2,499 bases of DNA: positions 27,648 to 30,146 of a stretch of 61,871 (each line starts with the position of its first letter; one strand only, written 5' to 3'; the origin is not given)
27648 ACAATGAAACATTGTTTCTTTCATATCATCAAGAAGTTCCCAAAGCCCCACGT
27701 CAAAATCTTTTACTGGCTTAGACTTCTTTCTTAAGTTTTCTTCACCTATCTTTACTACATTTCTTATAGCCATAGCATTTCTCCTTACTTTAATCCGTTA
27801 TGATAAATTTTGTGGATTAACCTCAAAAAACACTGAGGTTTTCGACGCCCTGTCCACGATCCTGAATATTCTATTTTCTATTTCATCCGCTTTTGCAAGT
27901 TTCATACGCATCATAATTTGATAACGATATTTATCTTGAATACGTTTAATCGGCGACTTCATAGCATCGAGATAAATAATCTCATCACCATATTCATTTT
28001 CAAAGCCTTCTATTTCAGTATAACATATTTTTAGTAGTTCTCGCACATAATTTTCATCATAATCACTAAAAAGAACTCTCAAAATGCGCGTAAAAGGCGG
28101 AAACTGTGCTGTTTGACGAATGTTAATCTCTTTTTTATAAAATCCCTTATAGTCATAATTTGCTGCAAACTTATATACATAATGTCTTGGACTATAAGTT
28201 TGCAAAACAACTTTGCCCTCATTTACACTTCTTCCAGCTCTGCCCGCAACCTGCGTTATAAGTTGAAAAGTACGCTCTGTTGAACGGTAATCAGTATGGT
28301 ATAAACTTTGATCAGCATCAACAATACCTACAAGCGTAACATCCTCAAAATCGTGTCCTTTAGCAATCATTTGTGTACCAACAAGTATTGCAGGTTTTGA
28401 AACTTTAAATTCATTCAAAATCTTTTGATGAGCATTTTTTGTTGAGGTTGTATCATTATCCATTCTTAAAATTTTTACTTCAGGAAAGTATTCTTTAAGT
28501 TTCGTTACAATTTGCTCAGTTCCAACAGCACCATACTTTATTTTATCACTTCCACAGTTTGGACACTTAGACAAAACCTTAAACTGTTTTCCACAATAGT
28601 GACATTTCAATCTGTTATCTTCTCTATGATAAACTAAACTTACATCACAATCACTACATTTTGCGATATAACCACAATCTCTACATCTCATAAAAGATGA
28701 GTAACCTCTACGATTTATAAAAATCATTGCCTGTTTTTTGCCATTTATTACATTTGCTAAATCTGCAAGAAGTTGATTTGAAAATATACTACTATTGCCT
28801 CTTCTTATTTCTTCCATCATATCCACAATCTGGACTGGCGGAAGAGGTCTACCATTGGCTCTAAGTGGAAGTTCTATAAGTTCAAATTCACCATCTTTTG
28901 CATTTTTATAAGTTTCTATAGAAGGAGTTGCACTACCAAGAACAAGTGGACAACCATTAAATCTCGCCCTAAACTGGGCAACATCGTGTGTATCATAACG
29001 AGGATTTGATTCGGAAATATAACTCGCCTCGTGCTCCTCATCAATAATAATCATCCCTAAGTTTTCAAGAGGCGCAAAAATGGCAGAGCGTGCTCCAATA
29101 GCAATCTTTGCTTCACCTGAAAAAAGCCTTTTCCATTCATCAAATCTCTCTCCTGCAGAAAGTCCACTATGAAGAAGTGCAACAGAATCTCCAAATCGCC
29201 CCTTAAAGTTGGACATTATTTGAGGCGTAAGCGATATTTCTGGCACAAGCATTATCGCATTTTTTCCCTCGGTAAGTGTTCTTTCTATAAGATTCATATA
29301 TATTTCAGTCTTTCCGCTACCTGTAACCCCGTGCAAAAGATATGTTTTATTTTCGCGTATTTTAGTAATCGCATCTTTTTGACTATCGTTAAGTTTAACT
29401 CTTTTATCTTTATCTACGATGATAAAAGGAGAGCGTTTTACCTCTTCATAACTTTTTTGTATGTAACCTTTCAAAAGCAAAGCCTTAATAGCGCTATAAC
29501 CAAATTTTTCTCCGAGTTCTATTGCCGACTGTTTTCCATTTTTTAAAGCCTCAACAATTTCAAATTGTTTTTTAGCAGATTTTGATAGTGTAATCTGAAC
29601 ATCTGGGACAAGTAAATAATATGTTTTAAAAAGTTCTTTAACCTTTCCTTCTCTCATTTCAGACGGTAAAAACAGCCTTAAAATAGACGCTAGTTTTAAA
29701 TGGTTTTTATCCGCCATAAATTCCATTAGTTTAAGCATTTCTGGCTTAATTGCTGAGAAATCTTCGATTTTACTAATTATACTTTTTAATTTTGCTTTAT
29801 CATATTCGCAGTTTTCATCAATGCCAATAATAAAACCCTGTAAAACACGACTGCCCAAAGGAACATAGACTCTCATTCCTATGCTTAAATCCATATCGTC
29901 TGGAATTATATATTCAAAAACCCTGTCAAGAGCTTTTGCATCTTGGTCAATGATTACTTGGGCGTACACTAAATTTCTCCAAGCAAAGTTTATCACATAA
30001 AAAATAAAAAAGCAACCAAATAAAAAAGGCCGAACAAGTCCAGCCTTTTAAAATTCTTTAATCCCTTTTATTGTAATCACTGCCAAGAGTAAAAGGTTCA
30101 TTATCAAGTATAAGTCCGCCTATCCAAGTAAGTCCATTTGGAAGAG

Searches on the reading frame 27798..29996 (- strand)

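Call 5: search_protein_families(library=pfam, proteins=[window:27798-29996:-])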
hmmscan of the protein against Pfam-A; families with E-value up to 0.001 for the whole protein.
window:27798-29996:- (732 aa): 7 families
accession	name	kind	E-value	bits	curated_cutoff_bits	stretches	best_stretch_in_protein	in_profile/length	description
PF17764.6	PriA_3primeBD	-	7.2e-23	80.7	22.7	1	13-111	1-96/96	3'DNA-binding domain (3'BD)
PF00270.35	DEAD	-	3.1e-21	76.2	26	1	204-364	2-165/167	DEAD/DEAH box helicase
PF04851.21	ResIII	-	6.9e-18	65.5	22.5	1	200-333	2-142/164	Type III restriction enzyme, res subunit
PF00271.37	Helicase_C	-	2e-11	44.5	23.5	1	498-590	32-109/110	Helicase conserved C-terminal domain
PF18319.7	Zn_ribbon_PriA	-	2.5e-10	40.5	26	1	447-471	1-25/27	PriA DNA helicase Cys-rich region (CRR) domain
PF18074.6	PriA_C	-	3.2e-10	41.1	26.9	1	634-728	1-95/95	Primosomal protein N C-terminal domain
PF07191.17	Zn_ribbon_6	-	0.00021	21.6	25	1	446-484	2-38/67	Double zinc ribbon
